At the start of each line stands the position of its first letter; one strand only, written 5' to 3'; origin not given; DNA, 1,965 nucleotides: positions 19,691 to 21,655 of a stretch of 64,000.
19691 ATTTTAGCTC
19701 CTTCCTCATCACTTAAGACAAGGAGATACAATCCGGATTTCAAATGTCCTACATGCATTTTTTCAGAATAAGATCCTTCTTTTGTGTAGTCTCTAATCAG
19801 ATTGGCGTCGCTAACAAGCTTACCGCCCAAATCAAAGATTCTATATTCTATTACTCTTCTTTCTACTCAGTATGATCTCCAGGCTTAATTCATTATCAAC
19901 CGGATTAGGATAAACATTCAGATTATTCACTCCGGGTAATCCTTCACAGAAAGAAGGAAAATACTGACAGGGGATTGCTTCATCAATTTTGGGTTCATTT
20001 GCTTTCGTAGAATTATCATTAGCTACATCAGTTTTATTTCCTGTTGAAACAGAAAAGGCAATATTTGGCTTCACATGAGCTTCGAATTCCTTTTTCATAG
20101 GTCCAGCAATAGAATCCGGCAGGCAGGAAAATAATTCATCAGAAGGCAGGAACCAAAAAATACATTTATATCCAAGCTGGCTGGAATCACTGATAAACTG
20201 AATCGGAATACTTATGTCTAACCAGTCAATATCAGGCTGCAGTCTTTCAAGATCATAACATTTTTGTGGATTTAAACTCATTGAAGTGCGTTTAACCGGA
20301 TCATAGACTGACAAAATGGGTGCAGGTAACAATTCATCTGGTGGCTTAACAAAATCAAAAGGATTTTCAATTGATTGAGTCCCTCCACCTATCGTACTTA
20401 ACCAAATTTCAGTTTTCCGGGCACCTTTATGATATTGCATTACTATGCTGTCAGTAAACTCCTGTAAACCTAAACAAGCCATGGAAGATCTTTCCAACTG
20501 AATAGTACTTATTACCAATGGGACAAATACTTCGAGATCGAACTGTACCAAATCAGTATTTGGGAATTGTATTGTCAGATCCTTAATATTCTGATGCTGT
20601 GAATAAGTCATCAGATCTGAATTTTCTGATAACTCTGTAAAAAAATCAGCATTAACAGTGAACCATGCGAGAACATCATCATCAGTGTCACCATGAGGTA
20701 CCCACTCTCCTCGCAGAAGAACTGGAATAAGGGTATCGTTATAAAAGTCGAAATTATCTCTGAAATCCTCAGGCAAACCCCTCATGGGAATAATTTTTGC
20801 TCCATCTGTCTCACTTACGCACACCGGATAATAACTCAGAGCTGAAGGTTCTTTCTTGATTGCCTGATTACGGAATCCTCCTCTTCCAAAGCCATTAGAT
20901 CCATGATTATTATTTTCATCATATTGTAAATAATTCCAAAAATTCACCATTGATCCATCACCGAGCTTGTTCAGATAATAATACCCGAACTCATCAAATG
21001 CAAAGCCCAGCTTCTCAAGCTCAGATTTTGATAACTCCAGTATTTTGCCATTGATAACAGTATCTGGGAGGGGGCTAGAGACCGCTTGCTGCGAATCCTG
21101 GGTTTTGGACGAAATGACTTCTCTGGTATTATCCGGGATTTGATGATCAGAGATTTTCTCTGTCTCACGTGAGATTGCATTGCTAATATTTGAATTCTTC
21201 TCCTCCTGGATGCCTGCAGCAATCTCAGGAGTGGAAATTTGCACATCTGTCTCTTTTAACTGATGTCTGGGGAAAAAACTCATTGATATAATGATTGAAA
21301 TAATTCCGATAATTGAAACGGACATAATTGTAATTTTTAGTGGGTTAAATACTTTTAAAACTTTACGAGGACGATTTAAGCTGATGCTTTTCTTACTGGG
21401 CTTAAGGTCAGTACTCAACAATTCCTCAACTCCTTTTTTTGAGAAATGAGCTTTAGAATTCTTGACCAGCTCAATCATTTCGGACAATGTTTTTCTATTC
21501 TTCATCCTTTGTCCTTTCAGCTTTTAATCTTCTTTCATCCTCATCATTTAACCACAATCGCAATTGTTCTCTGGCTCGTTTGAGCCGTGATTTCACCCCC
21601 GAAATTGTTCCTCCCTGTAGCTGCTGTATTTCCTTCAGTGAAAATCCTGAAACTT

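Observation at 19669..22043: ECF sigma factor coupled to a membrane-anchored protein that carries a frameshifted T9SS C-terminal domain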

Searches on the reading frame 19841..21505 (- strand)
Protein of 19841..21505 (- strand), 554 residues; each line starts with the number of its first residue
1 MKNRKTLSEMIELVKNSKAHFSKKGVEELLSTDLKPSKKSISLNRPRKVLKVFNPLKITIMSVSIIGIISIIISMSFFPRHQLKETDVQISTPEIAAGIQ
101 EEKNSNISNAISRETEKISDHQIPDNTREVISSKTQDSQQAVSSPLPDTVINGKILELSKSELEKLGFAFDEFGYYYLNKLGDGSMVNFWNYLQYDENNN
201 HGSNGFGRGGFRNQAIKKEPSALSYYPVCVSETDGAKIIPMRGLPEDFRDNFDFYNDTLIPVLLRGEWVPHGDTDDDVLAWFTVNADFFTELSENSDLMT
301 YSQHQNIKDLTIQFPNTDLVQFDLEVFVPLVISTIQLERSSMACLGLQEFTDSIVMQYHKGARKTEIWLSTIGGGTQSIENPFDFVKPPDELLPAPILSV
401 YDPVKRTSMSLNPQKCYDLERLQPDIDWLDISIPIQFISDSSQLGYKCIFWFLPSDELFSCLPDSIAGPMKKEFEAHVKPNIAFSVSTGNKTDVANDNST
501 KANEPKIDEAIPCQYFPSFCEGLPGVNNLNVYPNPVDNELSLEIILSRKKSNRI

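Call 5: search_protein_families(library=pfam, proteins=[window:19841-21505:-], max_evalue=1)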
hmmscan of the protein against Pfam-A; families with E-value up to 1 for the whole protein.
window:19841-21505:- (554 aa): 0 families

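Call 6: search_protein_families(library=ncbifam, proteins=[window:19841-21505:-], max_evalue=1)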
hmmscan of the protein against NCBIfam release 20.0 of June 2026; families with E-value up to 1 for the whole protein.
window:19841-21505:- (554 aa): 2 families
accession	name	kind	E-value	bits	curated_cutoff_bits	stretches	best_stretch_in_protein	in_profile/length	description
NF046001.1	SecDF_plasm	equivalog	0.01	13.9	500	1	48-142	2-89/878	protein translocase subunit SecDF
TIGR00380.1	cobal_cbiB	equivalog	0.12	11.6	165.9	1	59-138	78-156/305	adenosylcobinamide-phosphate synthase CbiB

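Call 9: list_cluster_members(proteins=[P0001, window:19841-21505:-, window:21495-22043:-])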
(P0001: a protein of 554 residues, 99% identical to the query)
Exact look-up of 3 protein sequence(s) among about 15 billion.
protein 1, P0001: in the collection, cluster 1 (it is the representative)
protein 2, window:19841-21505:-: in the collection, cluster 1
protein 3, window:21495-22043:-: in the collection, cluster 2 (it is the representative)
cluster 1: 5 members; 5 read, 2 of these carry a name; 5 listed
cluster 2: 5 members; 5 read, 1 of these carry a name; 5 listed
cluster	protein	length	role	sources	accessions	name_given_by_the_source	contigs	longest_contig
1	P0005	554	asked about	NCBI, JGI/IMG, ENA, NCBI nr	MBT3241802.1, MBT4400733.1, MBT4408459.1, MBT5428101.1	MAG: hypothetical protein HN352_01550 [Bacteroidetes bacterium] | hypothetical protein | hypothetical protein [Bacteroidota bacterium]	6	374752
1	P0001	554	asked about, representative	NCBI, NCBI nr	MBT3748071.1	MAG: hypothetical protein HOG34_03725 [Bacteroidetes bacterium] | hypothetical protein [Bacteroidota bacterium]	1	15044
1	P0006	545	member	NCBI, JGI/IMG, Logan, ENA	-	-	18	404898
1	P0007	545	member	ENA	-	-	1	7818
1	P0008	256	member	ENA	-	-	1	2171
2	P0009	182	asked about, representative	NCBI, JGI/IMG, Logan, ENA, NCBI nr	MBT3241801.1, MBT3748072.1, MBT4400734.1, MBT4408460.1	MAG: RNA polymerase sigma factor [Bacteroidetes bacterium] | RNA polymerase sigma-70 factor, ECF subfamily | RNA polymerase sigma factor [Bacteroidota bacterium]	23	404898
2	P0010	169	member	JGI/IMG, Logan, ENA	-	-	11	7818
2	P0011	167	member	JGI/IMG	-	-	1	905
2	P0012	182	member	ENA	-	-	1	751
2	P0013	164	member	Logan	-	-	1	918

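Call 16: find_encoding_contigs(protein=P0006, flank=1500, max_places=10)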
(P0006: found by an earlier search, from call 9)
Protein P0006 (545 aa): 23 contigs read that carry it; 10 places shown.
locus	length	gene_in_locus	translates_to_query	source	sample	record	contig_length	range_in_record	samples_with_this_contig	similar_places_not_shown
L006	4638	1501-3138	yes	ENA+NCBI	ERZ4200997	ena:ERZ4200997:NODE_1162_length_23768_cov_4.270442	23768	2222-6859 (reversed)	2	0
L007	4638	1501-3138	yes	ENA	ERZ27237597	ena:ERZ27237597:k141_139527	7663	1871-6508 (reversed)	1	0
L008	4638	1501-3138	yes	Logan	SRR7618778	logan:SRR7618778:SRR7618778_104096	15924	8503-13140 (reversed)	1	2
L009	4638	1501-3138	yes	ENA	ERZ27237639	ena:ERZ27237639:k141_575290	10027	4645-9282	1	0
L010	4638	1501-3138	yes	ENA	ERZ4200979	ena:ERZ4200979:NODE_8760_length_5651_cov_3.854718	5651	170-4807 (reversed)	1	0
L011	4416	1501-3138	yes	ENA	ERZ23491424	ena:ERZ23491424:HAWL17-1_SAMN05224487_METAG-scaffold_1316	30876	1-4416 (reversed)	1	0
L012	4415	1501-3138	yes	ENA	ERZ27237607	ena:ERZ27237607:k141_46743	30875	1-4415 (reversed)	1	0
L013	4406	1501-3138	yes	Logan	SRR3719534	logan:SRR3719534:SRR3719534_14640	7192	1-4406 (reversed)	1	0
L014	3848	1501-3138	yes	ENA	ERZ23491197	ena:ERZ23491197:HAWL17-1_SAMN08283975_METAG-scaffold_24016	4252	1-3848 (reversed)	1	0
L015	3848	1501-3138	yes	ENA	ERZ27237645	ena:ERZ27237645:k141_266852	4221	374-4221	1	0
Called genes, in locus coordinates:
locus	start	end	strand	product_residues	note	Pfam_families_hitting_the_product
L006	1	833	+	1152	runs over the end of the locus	PF15902:Sortilin-Vps10 (faint), PF00754:F5_F8_type_C, PF22633:F5_F8_type_C_2, PF18962:Por_Secre_tail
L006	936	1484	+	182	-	PF04542:Sigma70_r2, PF08281:Sigma70_r4_2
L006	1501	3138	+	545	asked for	-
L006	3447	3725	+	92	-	PF04248:NTP_transf_9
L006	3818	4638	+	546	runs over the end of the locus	PF00756:Esterase (weak)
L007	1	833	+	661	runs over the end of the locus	?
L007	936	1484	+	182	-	PF04542:Sigma70_r2, PF08281:Sigma70_r4_2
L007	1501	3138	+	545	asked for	-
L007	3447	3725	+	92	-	PF04248:NTP_transf_9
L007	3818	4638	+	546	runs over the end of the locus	PF00756:Esterase (weak)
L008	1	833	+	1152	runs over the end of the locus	PF15902:Sortilin-Vps10 (faint), PF00754:F5_F8_type_C, PF22633:F5_F8_type_C_2, PF18962:Por_Secre_tail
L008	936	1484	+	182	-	PF04542:Sigma70_r2, PF08281:Sigma70_r4_2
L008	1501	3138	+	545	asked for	-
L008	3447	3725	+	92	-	PF04248:NTP_transf_9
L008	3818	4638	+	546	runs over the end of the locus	PF00756:Esterase (weak)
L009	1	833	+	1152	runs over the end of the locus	PF15902:Sortilin-Vps10 (faint), PF00754:F5_F8_type_C, PF22633:F5_F8_type_C_2, PF18962:Por_Secre_tail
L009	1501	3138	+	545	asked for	-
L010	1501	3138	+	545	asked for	-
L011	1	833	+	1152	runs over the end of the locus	PF15902:Sortilin-Vps10 (faint), PF00754:F5_F8_type_C, PF22633:F5_F8_type_C_2, PF18962:Por_Secre_tail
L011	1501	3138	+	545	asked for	-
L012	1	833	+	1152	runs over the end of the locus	PF15902:Sortilin-Vps10 (faint), PF00754:F5_F8_type_C, PF22633:F5_F8_type_C_2, PF18962:Por_Secre_tail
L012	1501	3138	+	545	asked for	-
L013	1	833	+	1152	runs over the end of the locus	PF15902:Sortilin-Vps10 (faint), PF00754:F5_F8_type_C, PF22633:F5_F8_type_C_2, PF18962:Por_Secre_tail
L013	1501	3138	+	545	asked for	-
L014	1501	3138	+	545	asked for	-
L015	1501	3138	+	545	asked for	-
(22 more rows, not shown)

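Call 18: find_encoding_contigs(protein=P0007, flank=1500, max_places=3)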
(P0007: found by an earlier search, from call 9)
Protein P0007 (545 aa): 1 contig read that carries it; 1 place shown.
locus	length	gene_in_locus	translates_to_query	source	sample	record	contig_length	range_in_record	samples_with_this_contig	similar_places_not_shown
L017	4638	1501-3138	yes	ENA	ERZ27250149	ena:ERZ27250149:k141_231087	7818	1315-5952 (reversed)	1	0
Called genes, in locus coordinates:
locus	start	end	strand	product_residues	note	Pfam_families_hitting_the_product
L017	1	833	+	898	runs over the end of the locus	?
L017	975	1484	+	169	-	PF04542:Sigma70_r2, PF08281:Sigma70_r4_2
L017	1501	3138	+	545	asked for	-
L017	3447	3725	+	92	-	PF04248:NTP_transf_9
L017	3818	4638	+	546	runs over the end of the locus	PF00756:Esterase (weak)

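Call 34: find_related_loci(query=A2, collection=genome_contigs, flank=4000)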
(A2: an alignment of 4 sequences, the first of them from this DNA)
Query A2 (528 aa) in genome_contigs; peptide patterns used: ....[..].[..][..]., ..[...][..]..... (x = any residue, [..] = any of these).
51 stretches matched a pattern; 5 encode a relative of the query (tblastn E <= 1e-3); 5 distinct loci.
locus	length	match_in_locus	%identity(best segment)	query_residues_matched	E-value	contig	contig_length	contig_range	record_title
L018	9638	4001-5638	29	1-527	4e-55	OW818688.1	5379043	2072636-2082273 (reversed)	metagenome genome assembly, chromosome: 1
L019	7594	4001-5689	26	1-527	3e-42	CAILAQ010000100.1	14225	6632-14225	MAG: uncultured Bacteroidetes bacterium isolate Kiruna3_bin-0623 genome assembly, contig: bin-0623:100/955, whole genome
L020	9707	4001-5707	25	1-527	5e-38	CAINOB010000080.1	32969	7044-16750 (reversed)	MAG: uncultured Bacteroidetes bacterium isolate AM-2014_bin-1198 genome assembly, contig: bin-1198:080/130, whole genome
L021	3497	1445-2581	31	1-527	1e-11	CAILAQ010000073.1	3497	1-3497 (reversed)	MAG: uncultured Bacteroidetes bacterium isolate Kiruna3_bin-0623 genome assembly, contig: bin-0623:073/955, whole genome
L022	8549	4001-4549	29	1-178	7e-5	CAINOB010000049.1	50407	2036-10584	MAG: uncultured Bacteroidetes bacterium isolate AM-2014_bin-1198 genome assembly, contig: bin-1198:049/130, whole genome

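Call 35: search_protein_representatives(alignment_id=A2)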
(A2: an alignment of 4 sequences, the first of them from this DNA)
Query: 4 sequences, 526 profile positions. Proteins with E-value up to 0.001 (for the whole library): 207; up to 1e-10: 129; up to 1e-30: 43. The best 150 are listed.
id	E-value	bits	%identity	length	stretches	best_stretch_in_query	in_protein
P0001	5.8e-250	847.2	-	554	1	1-526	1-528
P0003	3.4e-240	814.9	-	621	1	6-526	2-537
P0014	3.7e-155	534.3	-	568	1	61-526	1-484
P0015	3.5e-135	468.4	-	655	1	1-526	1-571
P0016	2.1e-134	465.8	-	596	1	1-526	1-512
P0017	4.6e-121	421.8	-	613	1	1-525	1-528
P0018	3.3e-109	382.7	-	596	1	1-526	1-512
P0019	1.9e-106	373.6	-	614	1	1-526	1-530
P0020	6.0e-101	355.4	-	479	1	145-525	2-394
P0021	8.3e-97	341.8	-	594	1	1-526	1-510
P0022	1.7e-96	340.7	-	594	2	217-526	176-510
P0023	9.4e-95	335.0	-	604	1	1-526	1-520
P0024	5.2e-93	329.2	-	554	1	61-525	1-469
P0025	6.7e-82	292.6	-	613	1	1-526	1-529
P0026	5.2e-73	263.2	-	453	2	1-110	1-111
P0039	2.5e-42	162.0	-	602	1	39-477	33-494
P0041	8.7e-37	143.7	-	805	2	50-323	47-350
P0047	1.1e-34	136.7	-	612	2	148-476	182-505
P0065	1.1e-25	107.1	-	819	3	50-323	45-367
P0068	1.7e-25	106.4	-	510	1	113-476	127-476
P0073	2.5e-23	99.3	-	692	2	245-477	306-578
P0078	9.3e-22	94.1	-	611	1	53-474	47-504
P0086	8.0e-20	87.7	-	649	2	252-479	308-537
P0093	6.0e-18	81.5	-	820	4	4-291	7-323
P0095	8.7e-18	81.0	-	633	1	54-477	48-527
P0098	2.7e-17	79.4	-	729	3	50-291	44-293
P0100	4.3e-17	78.7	-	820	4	126-323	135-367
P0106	3.0e-16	75.9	-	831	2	147-471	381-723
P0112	1.0e-15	74.1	-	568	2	248-478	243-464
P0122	5.5e-13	65.2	-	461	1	114-454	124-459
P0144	1.9e-10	56.8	-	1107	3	274-491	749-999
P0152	4.7e-09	52.2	-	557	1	8-289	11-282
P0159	2.4e-08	49.8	-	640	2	151-305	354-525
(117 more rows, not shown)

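Call 38: search_protein_families(library=pfam, proteins=[P0015, P0017, P0039, P0041, P0047, P0065, P0073, P0093, P0106, P0144], max_evalue=0.01)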
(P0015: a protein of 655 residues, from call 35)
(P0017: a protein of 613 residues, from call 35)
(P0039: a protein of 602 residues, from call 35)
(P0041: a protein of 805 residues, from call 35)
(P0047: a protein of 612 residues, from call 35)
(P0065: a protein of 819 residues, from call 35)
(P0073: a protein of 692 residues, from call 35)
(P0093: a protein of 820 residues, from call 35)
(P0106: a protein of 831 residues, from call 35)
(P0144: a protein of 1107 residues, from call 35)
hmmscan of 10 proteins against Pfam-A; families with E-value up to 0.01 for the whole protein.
P0015 (655 aa): 1 family
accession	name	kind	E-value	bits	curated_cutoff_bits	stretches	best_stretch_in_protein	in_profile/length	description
PF18962.6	Por_Secre_tail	-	7.7e-13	49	27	1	574-651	1-72/75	Secretion system C-terminal sorting domain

P0017 (613 aa): 1 family
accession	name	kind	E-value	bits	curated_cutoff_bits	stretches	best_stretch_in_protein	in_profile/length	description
PF18962.6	Por_Secre_tail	-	1.7e-10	41.5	27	1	532-605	1-69/75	Secretion system C-terminal sorting domain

P0039 (602 aa): 1 family
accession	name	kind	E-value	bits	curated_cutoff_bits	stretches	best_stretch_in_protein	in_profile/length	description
PF18962.6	Por_Secre_tail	-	2.1e-12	47.6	27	1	522-600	1-75/75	Secretion system C-terminal sorting domain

P0041 (805 aa): 1 family
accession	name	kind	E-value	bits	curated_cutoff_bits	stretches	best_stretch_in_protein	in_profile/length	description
PF18962.6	Por_Secre_tail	-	3.7e-12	46.8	27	1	725-803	1-75/75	Secretion system C-terminal sorting domain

P0047 (612 aa): 2 families
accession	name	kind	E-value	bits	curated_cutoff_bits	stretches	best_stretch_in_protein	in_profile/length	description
PF18962.6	Por_Secre_tail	-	2.7e-11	44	27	1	532-610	1-75/75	Secretion system C-terminal sorting domain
PF08460.16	SH3_5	-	0.0059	17.1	22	0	220-258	8-48/68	Bacterial SH3 domain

P0065 (819 aa): 1 family
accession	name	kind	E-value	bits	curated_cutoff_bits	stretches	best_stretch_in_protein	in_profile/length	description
PF18962.6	Por_Secre_tail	-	1.1e-11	45.3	27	1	739-817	1-75/75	Secretion system C-terminal sorting domain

P0073 (692 aa): 1 family
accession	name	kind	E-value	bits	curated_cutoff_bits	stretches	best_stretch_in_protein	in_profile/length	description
PF18962.6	Por_Secre_tail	-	1e-10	42.1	27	1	612-689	1-74/75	Secretion system C-terminal sorting domain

P0093 (820 aa): 1 family
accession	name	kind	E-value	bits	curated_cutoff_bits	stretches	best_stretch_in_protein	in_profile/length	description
PF18962.6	Por_Secre_tail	-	1.5e-11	44.8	27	1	740-818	1-75/75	Secretion system C-terminal sorting domain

P0106 (831 aa): 1 family
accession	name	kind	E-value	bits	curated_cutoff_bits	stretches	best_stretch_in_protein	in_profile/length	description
PF18962.6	Por_Secre_tail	-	7.2e-09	36.3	27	1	751-829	1-75/75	Secretion system C-terminal sorting domain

P0144 (1107 aa): 1 family
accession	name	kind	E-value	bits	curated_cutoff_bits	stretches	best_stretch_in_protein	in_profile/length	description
PF18962.6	Por_Secre_tail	-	4.2e-12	46.6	27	1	1027-1102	1-73/75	Secretion system C-terminal sorting domain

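Call 39: search_protein_families(library=ncbifam, proteins=[P0015, P0017, P0039, P0041, P0047, P0065, P0073, P0093, P0106, P0144], max_evalue=0.01)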
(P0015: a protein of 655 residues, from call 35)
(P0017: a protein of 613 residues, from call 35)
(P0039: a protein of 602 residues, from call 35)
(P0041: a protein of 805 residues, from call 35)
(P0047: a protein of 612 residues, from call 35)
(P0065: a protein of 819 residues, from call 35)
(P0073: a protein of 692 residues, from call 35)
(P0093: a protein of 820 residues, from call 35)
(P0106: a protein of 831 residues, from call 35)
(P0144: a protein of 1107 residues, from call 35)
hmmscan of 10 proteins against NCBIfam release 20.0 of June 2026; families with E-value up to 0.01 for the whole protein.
P0015 (655 aa): 3 families
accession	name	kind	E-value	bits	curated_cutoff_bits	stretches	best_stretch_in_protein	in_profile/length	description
TIGR04183.1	Por_Secre_tail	domain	2.5e-10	40.2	23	1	574-655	1-72/72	T9SS type A sorting domain-containing protein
NF038113.1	T9SSA_dep_M36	equivalog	1.6e-07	29.9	885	1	571-645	792-860/869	T9SS-dependent M36 family metallopeptidase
NF052323.1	T9SSA_dep_M6i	equivalog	1.5e-05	23.2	600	1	575-653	961-1037/1043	T9SS-dependent M6-like inactivated metalloprotease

P0017 (613 aa): 3 families
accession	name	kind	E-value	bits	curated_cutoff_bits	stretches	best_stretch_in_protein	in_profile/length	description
NF038113.1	T9SSA_dep_M36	equivalog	1.1e-05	23.8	885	1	503-602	766-859/869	T9SS-dependent M36 family metallopeptidase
TIGR04183.1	Por_Secre_tail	domain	1.9e-05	24.6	23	1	532-613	1-72/72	T9SS type A sorting domain-containing protein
NF052323.1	T9SSA_dep_M6i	equivalog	0.0002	19.5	600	1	533-606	961-1032/1043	T9SS-dependent M6-like inactivated metalloprotease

P0039 (602 aa): 2 families
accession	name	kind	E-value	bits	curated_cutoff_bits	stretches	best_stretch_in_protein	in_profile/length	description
TIGR04183.1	Por_Secre_tail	domain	1.7e-11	43.9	23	1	522-600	1-71/72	T9SS type A sorting domain-containing protein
NF038113.1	T9SSA_dep_M36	equivalog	4.5e-06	25.1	885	1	512-600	785-868/869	T9SS-dependent M36 family metallopeptidase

P0041 (805 aa): 2 families
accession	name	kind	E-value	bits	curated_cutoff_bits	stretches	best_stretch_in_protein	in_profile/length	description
TIGR04183.1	Por_Secre_tail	domain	8.9e-10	38.4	23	1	725-803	1-71/72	T9SS type A sorting domain-containing protein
NF038113.1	T9SSA_dep_M36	equivalog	2.4e-06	26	885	1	714-794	780-859/869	T9SS-dependent M36 family metallopeptidase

P0047 (612 aa): 2 families
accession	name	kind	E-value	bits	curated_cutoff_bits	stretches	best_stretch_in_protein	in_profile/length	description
TIGR04183.1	Por_Secre_tail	domain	5.9e-11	42.2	23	1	532-610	1-71/72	T9SS type A sorting domain-containing protein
NF038113.1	T9SSA_dep_M36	equivalog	4.3e-08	31.8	885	1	521-610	780-868/869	T9SS-dependent M36 family metallopeptidase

P0065 (819 aa): 3 families
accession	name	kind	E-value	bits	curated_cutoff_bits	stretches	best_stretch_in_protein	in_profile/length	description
TIGR04183.1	Por_Secre_tail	domain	2.2e-11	43.6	23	1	739-817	1-71/72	T9SS type A sorting domain-containing protein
NF038113.1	T9SSA_dep_M36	equivalog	4.4e-08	31.8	885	1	727-817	783-868/869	T9SS-dependent M36 family metallopeptidase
NF006291.0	PRK08474.1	equivalog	0.0045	16.6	95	0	3-52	15-64/176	F0F1 ATP synthase subunit delta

P0073 (692 aa): 2 families
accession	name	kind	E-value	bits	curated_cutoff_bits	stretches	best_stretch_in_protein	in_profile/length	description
TIGR04183.1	Por_Secre_tail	domain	5.2e-12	45.6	23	1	612-692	1-72/72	T9SS type A sorting domain-containing protein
NF038113.1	T9SSA_dep_M36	equivalog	1.1e-09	37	885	1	606-690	790-867/869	T9SS-dependent M36 family metallopeptidase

P0093 (820 aa): 2 families
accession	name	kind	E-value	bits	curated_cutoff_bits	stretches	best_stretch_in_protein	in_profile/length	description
TIGR04183.1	Por_Secre_tail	domain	1.3e-09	37.9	23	1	740-818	1-71/72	T9SS type A sorting domain-containing protein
NF038113.1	T9SSA_dep_M36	equivalog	1.1e-07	30.4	885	1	732-818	787-868/869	T9SS-dependent M36 family metallopeptidase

P0106 (831 aa): 2 families
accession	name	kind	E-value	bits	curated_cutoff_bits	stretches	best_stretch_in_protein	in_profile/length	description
NF038113.1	T9SSA_dep_M36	equivalog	3.1e-07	28.9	885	1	732-829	778-868/869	T9SS-dependent M36 family metallopeptidase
TIGR04183.1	Por_Secre_tail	domain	3.6e-07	30.1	23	1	751-829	1-71/72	T9SS type A sorting domain-containing protein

P0144 (1107 aa): 4 families
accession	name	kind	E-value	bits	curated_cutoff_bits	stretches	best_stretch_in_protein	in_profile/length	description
TIGR04183.1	Por_Secre_tail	domain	3.8e-11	42.8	23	1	1027-1106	1-72/72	T9SS type A sorting domain-containing protein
NF038113.1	T9SSA_dep_M36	equivalog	9.2e-11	40.6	885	1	1007-1105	778-868/869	T9SS-dependent M36 family metallopeptidase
NF052323.1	T9SSA_dep_M6i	equivalog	1.1e-07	30.2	600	1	1027-1105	958-1038/1043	T9SS-dependent M6-like inactivated metalloprotease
NF040486.1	SrfA_fam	subfamily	0.0067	15.9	150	0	12-149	190-324/438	SrfA family protein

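Call 67: search_protein_families(library=pfam, proteins=[P0068, P0098, P0122, P0078, P0086, P0095, P0100, P0112, P0159, P0152], max_evalue=0.01)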
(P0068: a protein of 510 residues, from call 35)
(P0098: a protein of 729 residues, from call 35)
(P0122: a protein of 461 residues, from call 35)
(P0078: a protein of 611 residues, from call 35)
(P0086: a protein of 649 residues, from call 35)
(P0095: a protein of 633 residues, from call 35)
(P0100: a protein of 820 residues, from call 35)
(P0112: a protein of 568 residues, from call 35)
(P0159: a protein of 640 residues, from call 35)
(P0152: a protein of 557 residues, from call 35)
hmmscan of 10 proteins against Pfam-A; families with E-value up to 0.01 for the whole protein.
P0068 (510 aa): 0 families

P0098 (729 aa): 1 family
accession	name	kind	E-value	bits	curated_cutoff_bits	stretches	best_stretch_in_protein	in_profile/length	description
PF18962.6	Por_Secre_tail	-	3.9e-05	24.3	27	1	689-724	1-36/75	Secretion system C-terminal sorting domain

P0122 (461 aa): 0 families

P0078 (611 aa): 1 family
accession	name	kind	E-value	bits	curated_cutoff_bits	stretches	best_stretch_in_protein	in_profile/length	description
PF18962.6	Por_Secre_tail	-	1.4e-13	51.3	27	1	532-610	1-75/75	Secretion system C-terminal sorting domain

P0086 (649 aa): 1 family
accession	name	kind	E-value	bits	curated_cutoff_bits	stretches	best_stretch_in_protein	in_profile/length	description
PF18962.6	Por_Secre_tail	-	1.9e-09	38.1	27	1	568-644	1-73/75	Secretion system C-terminal sorting domain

P0095 (633 aa): 1 family
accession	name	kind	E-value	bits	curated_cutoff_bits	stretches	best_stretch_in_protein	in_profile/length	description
PF18962.6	Por_Secre_tail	-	1.3e-11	45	27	1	553-631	1-75/75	Secretion system C-terminal sorting domain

P0100 (820 aa): 1 family
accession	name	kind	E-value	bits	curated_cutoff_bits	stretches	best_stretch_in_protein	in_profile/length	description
PF18962.6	Por_Secre_tail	-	3.3e-11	43.8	27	1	740-818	1-75/75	Secretion system C-terminal sorting domain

P0112 (568 aa): 1 family
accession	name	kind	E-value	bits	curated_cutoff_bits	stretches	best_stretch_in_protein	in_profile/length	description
PF18962.6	Por_Secre_tail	-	8.7e-14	52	27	1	487-565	1-75/75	Secretion system C-terminal sorting domain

P0159 (640 aa): 1 family
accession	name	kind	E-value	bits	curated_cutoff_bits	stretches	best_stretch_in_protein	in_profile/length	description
PF18962.6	Por_Secre_tail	-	3.5e-08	34.1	27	1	562-637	3-74/75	Secretion system C-terminal sorting domain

P0152 (557 aa): 1 family
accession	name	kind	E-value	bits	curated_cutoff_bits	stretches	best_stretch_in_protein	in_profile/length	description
PF18962.6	Por_Secre_tail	-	2.2e-06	28.3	27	1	476-555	1-74/75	Secretion system C-terminal sorting domain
